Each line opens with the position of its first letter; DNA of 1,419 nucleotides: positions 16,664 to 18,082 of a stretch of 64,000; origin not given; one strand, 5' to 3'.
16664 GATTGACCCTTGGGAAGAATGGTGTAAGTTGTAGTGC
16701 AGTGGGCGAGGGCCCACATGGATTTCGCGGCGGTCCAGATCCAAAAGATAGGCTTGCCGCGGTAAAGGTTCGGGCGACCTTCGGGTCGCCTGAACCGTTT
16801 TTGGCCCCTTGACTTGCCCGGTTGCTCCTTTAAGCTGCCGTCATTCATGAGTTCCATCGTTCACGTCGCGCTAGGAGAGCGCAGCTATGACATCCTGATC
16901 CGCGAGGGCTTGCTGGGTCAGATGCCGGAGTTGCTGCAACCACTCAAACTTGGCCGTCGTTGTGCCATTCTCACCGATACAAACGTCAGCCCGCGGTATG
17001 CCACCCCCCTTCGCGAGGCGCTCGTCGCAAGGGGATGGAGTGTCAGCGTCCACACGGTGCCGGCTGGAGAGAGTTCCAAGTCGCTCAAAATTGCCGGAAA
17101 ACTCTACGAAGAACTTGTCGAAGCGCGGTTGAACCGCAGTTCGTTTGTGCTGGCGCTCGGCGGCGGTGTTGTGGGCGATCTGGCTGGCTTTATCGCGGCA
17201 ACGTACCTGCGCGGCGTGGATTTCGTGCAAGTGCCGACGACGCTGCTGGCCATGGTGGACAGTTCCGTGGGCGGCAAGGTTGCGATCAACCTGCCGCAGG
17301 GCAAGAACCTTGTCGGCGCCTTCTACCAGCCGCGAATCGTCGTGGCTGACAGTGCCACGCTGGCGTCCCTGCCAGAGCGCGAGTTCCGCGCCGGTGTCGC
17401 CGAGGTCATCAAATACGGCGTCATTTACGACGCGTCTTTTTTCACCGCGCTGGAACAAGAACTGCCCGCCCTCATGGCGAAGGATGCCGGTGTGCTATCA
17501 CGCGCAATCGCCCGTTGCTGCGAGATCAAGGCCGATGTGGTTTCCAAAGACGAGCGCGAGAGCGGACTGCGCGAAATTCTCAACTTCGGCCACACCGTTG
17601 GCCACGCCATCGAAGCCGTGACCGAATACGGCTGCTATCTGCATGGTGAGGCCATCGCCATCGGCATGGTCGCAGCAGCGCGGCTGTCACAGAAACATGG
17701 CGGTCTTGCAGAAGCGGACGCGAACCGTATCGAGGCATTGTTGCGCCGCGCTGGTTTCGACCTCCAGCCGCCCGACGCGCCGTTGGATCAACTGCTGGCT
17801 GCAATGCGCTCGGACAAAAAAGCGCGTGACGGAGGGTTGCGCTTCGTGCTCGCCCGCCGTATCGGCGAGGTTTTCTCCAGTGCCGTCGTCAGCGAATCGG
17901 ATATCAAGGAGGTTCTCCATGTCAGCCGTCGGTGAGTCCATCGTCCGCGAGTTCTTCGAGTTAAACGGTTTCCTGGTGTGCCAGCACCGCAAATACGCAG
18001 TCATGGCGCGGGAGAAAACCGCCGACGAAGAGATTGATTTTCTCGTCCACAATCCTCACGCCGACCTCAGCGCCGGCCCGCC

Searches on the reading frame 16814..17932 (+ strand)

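Call 100: search_protein_families(library=pfam, proteins=[window:16814-17932:+], max_evalue=0.001)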
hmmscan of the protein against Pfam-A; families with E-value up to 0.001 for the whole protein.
window:16814-17932:+ (373 aa): 4 families
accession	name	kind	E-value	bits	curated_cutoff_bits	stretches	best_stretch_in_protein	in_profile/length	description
PF24621.2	DHQS_C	-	8.2e-51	172.2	27.6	1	194-337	1-144/144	3-dehydroquinate synthase C-terminal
PF01761.26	DHQ_synthase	-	8.6e-48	161.2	24.2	1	81-192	3-114/115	3-dehydroquinate synthase N-terminal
PF13685.12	Fe-ADH_2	-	2.9e-10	40.8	28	1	29-144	2-108/149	Iron-containing alcohol dehydrogenase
PF00465.25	Fe-ADH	-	4e-07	30.2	31.3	1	27-144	4-131/168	Iron-containing alcohol dehydrogenase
